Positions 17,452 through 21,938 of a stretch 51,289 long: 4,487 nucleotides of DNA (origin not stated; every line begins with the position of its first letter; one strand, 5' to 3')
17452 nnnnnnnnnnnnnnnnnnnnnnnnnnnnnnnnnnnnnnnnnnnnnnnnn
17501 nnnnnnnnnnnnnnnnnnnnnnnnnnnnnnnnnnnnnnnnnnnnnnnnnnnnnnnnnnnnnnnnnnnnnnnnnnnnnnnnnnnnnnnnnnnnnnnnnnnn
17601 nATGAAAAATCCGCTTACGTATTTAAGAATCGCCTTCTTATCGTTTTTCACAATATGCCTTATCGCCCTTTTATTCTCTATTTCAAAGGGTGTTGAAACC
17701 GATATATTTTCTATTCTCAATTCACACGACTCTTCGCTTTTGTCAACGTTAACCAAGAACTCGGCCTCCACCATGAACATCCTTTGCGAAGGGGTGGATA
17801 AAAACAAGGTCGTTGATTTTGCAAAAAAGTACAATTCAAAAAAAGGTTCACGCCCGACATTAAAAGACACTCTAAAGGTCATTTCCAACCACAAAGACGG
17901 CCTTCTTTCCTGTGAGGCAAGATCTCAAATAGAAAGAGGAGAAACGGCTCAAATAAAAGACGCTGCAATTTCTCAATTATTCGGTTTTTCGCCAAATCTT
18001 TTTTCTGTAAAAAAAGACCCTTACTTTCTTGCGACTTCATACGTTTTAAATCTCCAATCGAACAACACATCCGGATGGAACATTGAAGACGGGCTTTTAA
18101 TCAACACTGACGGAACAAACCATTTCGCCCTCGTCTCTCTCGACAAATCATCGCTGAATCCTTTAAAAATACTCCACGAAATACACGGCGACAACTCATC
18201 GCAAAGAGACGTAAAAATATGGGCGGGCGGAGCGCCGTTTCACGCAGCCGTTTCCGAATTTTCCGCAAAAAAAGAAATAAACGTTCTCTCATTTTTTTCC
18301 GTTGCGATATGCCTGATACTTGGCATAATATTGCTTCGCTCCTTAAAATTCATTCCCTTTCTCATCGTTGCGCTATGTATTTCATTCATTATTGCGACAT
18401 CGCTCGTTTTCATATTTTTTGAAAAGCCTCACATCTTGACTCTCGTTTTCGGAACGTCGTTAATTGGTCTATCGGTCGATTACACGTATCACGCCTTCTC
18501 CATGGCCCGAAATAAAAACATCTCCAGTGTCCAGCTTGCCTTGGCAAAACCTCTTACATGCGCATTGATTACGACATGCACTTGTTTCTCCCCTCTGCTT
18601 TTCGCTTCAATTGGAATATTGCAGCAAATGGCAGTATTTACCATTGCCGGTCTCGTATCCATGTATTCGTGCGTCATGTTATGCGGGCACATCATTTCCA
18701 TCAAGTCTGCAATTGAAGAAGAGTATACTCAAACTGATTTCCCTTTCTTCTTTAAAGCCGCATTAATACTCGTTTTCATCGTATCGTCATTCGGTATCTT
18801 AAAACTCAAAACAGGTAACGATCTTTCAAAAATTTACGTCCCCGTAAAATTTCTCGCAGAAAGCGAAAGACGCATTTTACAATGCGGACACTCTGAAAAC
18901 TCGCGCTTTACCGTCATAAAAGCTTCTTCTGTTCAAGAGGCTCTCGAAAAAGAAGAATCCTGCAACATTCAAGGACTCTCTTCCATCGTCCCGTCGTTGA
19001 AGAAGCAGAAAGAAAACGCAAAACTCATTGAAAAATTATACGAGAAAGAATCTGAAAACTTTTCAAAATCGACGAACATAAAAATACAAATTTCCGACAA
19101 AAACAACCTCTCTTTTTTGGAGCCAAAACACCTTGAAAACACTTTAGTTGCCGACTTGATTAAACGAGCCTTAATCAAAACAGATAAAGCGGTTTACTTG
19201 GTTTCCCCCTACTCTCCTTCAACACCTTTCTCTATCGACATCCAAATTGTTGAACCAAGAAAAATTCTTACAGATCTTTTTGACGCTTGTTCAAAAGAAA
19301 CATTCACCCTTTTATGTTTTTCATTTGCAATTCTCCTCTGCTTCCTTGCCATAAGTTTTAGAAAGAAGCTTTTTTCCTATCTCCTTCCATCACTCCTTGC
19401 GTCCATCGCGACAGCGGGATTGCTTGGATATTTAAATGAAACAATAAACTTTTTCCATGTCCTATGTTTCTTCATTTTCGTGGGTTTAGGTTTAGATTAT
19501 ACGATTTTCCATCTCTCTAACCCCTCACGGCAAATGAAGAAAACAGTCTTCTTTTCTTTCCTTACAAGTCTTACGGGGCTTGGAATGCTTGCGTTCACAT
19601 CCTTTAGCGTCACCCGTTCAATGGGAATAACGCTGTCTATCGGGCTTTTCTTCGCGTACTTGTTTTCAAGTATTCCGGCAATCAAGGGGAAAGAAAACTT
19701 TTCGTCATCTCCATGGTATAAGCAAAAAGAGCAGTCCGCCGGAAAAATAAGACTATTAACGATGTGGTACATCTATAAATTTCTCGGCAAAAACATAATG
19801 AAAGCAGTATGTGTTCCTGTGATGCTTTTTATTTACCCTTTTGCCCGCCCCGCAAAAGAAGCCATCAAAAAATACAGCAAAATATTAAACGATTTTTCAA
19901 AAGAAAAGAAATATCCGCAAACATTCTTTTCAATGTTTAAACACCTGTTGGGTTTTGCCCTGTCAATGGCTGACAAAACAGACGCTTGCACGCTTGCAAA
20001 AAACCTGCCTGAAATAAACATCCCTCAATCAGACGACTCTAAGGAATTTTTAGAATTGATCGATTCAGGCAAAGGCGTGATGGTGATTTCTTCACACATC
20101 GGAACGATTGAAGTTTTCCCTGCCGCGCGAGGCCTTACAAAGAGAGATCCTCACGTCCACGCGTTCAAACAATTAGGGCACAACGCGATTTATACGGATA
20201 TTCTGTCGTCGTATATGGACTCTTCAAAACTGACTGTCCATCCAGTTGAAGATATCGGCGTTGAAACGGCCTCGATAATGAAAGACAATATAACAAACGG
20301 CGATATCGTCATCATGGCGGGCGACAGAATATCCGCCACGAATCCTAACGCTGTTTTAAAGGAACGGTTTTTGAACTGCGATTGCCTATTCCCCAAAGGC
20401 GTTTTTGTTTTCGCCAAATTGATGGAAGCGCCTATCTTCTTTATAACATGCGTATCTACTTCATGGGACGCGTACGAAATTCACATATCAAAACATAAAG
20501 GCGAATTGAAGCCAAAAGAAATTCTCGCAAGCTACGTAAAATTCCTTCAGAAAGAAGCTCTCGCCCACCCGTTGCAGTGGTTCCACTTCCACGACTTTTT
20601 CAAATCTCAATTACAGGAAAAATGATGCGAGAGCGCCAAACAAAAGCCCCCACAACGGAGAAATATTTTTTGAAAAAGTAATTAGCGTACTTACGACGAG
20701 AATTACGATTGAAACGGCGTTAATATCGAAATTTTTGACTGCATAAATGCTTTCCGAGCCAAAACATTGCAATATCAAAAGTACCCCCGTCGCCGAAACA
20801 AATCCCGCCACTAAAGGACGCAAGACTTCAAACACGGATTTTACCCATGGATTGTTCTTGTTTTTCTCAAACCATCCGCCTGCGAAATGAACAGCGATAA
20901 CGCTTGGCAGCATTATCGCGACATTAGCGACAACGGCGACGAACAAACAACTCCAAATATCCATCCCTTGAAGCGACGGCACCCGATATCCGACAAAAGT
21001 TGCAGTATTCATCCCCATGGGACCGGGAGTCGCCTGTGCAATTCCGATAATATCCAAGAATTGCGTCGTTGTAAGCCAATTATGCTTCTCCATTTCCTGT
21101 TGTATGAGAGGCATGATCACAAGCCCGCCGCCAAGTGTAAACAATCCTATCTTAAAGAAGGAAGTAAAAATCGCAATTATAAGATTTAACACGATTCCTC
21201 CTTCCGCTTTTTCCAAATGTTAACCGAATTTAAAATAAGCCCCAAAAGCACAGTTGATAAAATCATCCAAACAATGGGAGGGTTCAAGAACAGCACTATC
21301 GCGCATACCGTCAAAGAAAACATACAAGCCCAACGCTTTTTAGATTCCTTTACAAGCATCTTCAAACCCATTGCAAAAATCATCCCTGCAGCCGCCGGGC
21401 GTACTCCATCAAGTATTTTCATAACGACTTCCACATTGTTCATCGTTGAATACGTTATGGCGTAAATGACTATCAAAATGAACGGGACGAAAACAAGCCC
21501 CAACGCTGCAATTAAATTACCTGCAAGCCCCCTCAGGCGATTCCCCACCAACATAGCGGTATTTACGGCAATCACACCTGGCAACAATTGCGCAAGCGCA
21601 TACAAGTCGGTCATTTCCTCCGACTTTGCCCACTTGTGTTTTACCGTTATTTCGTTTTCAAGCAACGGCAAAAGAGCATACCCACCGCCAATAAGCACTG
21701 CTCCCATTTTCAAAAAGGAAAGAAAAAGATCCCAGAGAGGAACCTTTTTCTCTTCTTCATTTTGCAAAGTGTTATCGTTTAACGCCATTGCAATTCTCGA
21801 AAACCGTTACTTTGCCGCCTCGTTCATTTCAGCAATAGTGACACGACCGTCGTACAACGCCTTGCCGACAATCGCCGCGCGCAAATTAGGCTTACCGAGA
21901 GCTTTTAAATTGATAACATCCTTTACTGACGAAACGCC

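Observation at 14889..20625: Ketosynthase-less, fusion-rich aryl-polyene/flexirubin-type lipid loading and export module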

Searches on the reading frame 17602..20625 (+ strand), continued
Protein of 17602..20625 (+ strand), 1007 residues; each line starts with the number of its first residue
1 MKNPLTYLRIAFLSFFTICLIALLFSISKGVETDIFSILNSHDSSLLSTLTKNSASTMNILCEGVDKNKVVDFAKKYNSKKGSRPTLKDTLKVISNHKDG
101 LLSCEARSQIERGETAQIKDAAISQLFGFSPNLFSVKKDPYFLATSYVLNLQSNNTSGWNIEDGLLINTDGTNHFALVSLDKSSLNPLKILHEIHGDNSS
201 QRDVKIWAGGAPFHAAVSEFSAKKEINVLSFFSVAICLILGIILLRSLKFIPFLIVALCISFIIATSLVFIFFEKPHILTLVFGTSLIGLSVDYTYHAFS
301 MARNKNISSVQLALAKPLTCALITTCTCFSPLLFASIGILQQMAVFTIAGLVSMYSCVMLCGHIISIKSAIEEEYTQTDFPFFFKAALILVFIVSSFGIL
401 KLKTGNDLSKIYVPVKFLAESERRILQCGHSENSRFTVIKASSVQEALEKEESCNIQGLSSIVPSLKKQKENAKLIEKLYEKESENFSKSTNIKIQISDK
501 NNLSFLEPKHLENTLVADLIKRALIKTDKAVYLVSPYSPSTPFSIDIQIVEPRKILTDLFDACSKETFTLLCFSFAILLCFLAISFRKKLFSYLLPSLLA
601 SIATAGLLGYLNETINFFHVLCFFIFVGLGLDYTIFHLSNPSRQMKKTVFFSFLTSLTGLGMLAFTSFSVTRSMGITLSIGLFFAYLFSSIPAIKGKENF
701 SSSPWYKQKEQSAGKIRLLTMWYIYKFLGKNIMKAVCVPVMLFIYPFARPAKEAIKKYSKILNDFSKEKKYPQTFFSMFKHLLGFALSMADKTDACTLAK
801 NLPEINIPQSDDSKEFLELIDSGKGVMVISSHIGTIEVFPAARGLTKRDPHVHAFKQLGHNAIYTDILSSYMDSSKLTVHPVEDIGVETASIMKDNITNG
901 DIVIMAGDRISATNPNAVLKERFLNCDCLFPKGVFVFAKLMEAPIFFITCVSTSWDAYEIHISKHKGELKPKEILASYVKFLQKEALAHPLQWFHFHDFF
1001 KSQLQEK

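Call 65: list_cluster_members(proteins=[P0001, P0010, window:17602-20622:+, window:14889-15149:+, window:11424-13211:+])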
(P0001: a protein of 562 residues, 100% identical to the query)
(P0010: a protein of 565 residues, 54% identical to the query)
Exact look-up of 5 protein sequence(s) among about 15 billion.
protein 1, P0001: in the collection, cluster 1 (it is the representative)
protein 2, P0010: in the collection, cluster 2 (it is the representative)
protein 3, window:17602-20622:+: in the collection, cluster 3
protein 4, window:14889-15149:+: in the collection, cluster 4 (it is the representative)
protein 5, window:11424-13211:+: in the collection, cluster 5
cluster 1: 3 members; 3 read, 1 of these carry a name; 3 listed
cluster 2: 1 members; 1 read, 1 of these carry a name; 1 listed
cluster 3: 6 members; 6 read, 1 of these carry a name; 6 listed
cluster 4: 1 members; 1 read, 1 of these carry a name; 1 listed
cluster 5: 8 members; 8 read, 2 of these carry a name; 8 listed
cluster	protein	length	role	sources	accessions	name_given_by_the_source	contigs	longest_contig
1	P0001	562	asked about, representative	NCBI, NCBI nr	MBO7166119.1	MAG: AMP-binding protein [Kiritimatiellae bacterium] | AMP-binding protein [Kiritimatiellia bacterium]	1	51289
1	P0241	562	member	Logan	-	-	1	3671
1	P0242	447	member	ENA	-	-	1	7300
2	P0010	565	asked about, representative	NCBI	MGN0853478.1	MAG: AMP-binding protein [Kiritimatiellia bacterium]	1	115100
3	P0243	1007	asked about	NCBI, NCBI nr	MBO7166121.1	MAG: hypothetical protein J6V88_01175 [Kiritimatiellae bacterium] | hypothetical protein [Kiritimatiellia bacterium]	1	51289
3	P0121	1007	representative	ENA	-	-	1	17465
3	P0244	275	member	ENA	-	-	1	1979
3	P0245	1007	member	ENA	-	-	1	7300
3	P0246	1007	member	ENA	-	-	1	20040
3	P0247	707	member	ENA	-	-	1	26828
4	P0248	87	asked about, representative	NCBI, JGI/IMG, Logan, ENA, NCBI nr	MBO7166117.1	MAG: acyl carrier protein [Kiritimatiellae bacterium] | acyl carrier protein | acyl carrier protein [Kiritimatiellia bacterium]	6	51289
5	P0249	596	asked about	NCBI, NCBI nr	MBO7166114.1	MAG: DNA repair protein RecN [Kiritimatiellae bacterium] | DNA repair protein RecN [Kiritimatiellia bacterium]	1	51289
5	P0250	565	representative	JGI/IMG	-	DNA repair protein RecN (Recombination protein N)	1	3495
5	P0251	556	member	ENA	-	-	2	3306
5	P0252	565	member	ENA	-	-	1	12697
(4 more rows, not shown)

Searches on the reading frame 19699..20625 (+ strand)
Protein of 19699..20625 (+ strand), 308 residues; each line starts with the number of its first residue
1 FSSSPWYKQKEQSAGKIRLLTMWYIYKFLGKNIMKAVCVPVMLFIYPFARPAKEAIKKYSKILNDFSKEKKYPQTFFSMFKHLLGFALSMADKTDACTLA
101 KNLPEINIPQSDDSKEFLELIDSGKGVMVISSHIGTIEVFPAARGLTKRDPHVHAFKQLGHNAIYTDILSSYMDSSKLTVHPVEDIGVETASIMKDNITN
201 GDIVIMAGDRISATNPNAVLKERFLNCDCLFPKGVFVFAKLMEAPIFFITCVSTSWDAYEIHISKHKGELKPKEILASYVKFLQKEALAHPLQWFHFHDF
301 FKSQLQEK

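Call 52: search_protein_families(library=pfam, proteins=[window:19699-20625:+], max_evalue=0.1)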
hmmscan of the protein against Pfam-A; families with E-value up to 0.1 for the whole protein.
window:19699-20625:+ (308 aa): 1 family
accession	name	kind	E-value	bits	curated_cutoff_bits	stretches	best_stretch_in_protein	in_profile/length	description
PF03279.18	Lip_A_acyltrans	-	0.0016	18.2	22.3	1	119-302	115-294/295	Bacterial lipid A biosynthesis acyltransferase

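Call 60: search_solved_structures(query=A3, max_evalue=10, show_alignments=2)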
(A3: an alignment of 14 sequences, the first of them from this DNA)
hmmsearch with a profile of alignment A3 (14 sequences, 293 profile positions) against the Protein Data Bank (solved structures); distinct sequences matched with E-value up to 10: 5.
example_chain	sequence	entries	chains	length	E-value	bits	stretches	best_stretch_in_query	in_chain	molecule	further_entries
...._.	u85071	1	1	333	1.6e-05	27.7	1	105-290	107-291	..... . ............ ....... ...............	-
5knk_B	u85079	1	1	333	0.00018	24.2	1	105-290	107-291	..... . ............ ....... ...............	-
5oce_A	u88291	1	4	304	0.56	12.7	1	112-287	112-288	Phosphatidylinositol mannoside acyltransferase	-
5f2t_A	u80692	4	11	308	0.58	12.7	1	112-287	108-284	Phosphatidylinositol mannoside acyltransferase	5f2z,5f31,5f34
7ojt_A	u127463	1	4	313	0.61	12.6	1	112-287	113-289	Phosphatidylinositol mannoside acyltransferase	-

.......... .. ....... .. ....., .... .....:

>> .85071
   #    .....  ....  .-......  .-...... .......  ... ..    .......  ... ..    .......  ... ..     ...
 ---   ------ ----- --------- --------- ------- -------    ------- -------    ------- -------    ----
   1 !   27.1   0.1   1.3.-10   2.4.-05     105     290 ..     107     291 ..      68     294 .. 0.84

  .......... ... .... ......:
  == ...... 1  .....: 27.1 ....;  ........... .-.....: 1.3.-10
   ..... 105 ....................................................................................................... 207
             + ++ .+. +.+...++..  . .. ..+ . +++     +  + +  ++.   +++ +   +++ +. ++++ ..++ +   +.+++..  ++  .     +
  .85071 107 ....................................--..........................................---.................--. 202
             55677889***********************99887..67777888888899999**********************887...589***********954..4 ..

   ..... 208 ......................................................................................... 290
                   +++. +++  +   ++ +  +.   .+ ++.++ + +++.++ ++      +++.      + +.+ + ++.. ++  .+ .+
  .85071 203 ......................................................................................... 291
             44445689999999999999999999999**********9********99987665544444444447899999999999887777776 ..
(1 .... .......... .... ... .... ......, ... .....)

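Call 61: search_protein_families(library=pfam, alignment_id=A3, max_evalue=0.01)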
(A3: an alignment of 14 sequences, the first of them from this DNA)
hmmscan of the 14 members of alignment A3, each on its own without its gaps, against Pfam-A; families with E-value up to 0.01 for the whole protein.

A. member 1, seq(308 aa): 1 family
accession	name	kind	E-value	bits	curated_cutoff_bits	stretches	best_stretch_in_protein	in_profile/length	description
PF03279.18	Lip_A_acyltrans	-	0.0016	18.2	22.3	1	119-302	115-294/295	Bacterial lipid A biosynthesis acyltransferase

B. families by the number of members that match (of 14 scanned): 1 family
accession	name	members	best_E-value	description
PF03279.18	Lip_A_acyltrans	9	1.2e-07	Bacterial lipid A biosynthesis acyltransferase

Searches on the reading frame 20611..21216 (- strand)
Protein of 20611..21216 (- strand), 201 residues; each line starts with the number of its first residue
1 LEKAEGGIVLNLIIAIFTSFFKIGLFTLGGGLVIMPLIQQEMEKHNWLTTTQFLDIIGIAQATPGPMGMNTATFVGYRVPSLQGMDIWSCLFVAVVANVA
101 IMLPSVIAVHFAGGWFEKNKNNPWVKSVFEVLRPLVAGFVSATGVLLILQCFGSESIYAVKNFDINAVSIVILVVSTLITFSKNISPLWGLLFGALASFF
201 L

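Call 7: search_protein_families(library=pfam, proteins=[window:20611-21216:-], max_evalue=0.001)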
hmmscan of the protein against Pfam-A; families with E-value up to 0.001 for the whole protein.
window:20611-21216:- (201 aa): 1 family
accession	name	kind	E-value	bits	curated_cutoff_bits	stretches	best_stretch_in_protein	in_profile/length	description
PF02417.20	Chromate_transp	-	2.9e-39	135.2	28.6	1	15-198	2-165/166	Chromate transporter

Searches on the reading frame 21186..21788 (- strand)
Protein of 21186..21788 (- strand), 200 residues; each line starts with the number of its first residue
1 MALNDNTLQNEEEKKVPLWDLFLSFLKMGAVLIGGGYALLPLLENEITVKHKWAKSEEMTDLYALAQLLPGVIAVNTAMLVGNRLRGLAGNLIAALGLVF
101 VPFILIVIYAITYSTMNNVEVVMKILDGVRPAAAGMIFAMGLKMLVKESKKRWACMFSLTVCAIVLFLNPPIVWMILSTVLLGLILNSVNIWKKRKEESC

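Call 7: search_protein_families(library=pfam, proteins=[window:21186-21788:-], max_evalue=0.001)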
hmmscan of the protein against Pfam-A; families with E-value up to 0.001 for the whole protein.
window:21186-21788:- (200 aa): 1 family
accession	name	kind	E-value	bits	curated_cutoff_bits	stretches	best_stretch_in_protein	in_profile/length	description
PF02417.20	Chromate_transp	-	6e-42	143.9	28.6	1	19-183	1-165/166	Chromate transporter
